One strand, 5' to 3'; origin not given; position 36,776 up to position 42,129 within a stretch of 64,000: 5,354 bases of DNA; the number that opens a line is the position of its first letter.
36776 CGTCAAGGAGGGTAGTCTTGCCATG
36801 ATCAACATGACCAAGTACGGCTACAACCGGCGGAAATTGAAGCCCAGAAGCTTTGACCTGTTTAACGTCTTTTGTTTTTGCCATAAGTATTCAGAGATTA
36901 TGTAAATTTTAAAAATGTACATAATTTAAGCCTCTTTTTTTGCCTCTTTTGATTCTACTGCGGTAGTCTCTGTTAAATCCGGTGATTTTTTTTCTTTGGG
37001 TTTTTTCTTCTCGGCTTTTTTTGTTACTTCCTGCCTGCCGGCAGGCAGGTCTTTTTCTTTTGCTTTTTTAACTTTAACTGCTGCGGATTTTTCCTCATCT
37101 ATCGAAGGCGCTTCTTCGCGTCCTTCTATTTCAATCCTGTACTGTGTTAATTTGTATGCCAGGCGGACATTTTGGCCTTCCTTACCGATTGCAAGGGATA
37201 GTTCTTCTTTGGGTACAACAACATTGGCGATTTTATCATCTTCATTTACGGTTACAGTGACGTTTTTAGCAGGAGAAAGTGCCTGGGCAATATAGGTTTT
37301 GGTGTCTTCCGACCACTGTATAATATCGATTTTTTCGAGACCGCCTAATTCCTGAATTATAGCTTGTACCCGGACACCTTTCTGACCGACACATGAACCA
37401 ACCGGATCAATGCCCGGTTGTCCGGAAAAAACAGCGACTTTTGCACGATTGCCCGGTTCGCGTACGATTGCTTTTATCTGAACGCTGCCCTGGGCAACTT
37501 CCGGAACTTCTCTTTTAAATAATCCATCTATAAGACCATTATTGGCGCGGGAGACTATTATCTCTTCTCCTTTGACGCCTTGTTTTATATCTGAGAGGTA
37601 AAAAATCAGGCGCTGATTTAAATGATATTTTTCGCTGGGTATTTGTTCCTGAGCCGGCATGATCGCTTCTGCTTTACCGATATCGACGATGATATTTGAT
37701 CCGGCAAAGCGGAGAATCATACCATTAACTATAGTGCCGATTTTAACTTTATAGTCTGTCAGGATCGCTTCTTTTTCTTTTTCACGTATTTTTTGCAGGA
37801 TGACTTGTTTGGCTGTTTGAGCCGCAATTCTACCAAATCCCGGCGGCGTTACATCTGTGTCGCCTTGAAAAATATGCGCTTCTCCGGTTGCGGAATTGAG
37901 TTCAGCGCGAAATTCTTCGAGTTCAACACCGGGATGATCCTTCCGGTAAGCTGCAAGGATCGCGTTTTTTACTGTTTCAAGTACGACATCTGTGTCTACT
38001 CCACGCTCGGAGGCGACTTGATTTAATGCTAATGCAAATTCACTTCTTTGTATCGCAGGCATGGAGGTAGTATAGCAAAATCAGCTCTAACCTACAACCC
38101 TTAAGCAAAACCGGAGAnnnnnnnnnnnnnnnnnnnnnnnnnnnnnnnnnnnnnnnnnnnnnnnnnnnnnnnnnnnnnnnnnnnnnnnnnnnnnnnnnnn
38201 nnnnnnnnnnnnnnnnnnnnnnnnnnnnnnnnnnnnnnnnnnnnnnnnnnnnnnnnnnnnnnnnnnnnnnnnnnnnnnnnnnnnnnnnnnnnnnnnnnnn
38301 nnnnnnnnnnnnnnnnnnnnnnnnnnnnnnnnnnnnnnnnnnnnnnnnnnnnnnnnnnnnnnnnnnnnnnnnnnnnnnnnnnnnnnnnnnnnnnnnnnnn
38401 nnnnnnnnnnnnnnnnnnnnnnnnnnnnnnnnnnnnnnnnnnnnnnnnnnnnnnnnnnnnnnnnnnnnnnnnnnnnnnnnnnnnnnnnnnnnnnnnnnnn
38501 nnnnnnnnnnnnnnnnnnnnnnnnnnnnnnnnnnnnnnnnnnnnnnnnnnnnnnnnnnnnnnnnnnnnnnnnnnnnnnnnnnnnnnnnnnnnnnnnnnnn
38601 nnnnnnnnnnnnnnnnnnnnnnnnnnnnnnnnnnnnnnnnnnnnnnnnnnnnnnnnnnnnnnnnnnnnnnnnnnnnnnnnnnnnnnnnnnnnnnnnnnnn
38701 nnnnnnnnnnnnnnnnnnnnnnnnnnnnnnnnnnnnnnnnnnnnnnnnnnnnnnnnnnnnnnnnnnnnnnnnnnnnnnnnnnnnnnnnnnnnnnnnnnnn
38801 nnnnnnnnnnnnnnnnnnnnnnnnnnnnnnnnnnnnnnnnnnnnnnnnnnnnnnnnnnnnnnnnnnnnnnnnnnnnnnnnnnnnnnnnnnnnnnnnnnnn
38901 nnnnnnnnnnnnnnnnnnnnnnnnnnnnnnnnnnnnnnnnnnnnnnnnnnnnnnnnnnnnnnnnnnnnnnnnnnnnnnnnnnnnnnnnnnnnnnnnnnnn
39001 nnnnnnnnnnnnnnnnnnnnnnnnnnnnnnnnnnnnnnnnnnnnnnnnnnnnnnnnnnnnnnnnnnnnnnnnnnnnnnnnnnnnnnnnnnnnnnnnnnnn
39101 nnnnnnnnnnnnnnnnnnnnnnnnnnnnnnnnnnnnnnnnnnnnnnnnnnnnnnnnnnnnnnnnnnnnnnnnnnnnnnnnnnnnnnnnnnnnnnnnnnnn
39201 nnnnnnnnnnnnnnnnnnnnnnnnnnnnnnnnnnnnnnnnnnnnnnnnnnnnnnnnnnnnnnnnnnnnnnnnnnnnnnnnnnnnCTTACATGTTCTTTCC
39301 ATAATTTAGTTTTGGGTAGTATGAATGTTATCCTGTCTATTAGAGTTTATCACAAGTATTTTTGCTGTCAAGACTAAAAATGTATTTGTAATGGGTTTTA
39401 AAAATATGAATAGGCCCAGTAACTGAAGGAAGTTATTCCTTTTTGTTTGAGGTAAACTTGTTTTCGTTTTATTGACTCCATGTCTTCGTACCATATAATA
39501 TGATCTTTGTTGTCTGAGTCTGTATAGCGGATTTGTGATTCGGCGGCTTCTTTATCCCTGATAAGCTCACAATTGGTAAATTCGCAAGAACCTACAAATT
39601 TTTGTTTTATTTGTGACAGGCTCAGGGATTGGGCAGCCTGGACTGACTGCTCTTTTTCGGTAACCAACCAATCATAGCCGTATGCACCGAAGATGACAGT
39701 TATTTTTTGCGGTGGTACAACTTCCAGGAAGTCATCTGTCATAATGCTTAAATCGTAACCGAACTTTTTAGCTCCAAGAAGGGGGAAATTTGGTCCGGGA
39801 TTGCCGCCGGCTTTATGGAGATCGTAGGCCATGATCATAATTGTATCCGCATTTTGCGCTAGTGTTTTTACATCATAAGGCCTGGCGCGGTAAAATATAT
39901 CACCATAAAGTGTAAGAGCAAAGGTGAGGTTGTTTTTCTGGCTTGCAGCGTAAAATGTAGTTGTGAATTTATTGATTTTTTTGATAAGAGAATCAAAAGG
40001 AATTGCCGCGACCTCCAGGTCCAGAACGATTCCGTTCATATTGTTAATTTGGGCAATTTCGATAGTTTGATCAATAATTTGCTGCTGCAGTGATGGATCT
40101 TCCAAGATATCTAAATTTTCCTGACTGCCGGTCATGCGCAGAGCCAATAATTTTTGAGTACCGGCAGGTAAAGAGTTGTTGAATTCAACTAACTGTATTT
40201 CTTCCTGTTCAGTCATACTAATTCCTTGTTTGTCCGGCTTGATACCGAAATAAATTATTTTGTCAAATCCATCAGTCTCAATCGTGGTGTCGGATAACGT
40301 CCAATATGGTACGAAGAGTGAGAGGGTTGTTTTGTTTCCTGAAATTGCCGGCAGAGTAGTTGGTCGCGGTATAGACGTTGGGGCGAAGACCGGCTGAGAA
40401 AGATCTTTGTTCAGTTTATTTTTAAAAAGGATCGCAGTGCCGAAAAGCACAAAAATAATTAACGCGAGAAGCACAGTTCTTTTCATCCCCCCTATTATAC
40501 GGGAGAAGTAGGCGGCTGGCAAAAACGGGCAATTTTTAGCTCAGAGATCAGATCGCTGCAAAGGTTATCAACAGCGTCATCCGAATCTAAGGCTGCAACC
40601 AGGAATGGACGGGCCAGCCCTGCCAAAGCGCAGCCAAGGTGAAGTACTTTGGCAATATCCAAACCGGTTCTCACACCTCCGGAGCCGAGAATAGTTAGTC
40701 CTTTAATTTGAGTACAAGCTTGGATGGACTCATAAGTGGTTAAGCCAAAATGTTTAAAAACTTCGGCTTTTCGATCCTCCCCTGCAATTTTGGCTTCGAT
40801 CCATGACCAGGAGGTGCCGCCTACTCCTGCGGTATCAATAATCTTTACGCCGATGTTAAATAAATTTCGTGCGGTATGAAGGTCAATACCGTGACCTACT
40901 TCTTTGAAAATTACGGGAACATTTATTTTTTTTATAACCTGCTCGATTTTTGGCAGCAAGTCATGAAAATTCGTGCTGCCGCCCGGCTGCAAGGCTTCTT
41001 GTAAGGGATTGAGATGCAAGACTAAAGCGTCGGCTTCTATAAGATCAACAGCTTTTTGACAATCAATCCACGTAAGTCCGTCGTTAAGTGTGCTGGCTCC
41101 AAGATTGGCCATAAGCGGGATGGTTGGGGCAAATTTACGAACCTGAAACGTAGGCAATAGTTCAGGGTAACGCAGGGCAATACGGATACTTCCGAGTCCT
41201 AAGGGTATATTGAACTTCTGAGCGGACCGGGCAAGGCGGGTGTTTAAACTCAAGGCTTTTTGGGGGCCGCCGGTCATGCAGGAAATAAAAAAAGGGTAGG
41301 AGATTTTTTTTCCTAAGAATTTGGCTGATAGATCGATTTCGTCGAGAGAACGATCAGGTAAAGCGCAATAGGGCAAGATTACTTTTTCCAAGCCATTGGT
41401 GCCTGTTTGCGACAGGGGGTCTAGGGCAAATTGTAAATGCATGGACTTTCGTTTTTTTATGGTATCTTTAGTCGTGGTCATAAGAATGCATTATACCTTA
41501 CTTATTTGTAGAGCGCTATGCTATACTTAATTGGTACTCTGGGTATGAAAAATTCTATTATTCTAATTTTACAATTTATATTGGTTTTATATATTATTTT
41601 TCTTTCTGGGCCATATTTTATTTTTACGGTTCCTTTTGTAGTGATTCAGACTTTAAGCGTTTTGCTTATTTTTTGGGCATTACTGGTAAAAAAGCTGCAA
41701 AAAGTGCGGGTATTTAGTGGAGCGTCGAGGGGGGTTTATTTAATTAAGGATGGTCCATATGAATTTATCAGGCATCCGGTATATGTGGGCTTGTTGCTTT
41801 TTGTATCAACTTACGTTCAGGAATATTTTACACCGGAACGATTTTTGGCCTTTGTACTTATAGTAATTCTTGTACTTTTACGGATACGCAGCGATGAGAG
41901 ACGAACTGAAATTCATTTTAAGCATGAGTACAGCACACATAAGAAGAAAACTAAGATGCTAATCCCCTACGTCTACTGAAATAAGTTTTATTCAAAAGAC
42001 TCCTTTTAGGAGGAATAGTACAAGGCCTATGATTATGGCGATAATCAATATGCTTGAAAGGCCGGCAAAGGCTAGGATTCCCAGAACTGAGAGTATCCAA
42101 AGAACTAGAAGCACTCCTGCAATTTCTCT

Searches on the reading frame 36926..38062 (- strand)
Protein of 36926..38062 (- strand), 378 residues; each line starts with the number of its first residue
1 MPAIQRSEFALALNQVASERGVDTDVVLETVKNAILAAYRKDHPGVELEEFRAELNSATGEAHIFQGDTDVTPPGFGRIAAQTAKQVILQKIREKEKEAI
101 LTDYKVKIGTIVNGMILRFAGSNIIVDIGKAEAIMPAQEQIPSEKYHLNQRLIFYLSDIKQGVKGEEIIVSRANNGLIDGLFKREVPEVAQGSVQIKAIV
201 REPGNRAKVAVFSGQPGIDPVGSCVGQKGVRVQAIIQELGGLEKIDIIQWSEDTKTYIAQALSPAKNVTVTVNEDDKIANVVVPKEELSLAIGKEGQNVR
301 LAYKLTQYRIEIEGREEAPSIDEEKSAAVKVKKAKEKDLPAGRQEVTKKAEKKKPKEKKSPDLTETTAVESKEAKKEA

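Call 89: search_protein_families(library=pfam, proteins=[window:36926-38062:-], max_evalue=0.001)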
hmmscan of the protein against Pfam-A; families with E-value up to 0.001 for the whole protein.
window:36926-38062:- (378 aa): 4 families
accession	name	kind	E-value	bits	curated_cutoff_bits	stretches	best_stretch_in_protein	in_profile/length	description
PF13184.12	KH_5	-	7.4e-26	90.5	27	1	203-270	1-67/69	NusA-like KH domain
PF08529.16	NusA_N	-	1.4e-17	64.4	23.8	2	8-67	1-58/119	NusA N-terminal domain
PF07650.23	KH_2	-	4.2e-05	23.7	22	0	256-335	4-74/78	KH domain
PF23095.1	KH_NusA_C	-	0.00039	20.9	34.2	1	283-313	5-35/59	Transcription termination/antitermination protein NusA, KH domain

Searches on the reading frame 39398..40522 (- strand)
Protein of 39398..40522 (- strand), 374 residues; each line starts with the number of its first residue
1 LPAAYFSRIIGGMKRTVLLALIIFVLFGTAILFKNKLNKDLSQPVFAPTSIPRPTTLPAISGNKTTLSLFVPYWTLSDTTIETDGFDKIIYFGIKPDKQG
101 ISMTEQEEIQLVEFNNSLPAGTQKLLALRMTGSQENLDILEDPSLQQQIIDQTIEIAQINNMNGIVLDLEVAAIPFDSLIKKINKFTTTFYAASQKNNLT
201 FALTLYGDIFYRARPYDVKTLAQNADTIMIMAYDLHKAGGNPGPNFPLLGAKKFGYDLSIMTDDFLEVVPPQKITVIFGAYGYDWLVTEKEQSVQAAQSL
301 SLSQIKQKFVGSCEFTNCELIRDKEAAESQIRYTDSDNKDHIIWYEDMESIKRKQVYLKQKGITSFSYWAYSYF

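Call 12: search_protein_families(library=pfam, proteins=[window:39398-40522:-], max_evalue=0.01)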
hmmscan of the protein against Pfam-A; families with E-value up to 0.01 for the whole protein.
window:39398-40522:- (374 aa): 1 family
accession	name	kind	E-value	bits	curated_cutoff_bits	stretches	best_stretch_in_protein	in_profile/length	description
PF00704.34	Glyco_hydro_18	-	2.5e-22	80.4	29.6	1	132-372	72-315/317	Glycosyl hydrolases family 18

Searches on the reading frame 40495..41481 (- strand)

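Call 12: search_protein_families(library=pfam, proteins=[window:40495-41481:-], max_evalue=0.01)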
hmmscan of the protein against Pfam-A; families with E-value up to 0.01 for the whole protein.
window:40495-41481:- (328 aa): 1 family
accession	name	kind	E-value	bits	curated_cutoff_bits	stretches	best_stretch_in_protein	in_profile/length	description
PF01070.24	FMN_dh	-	1.9e-14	53.9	24.9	2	178-317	209-330/350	FMN-dependent dehydrogenase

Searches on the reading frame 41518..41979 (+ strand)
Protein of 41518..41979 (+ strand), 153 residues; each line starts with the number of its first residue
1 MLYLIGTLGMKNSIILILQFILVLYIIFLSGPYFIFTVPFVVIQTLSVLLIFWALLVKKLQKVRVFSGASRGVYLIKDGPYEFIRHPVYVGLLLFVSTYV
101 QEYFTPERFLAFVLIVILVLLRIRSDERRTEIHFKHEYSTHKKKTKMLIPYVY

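Call 12: search_protein_families(library=pfam, proteins=[window:41518-41979:+], max_evalue=0.01)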
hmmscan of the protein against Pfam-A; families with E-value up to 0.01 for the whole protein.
window:41518-41979:+ (153 aa): 2 families
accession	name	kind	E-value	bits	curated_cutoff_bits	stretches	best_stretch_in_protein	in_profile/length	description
PF04191.18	PEMT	-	1.2e-06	29.4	25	1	35-127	4-94/105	Phospholipid methyltransferase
PF04140.19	ICMT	-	5.5e-06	27.2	24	1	57-128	19-91/95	Isoprenylcysteine carboxyl methyltransferase (ICMT) family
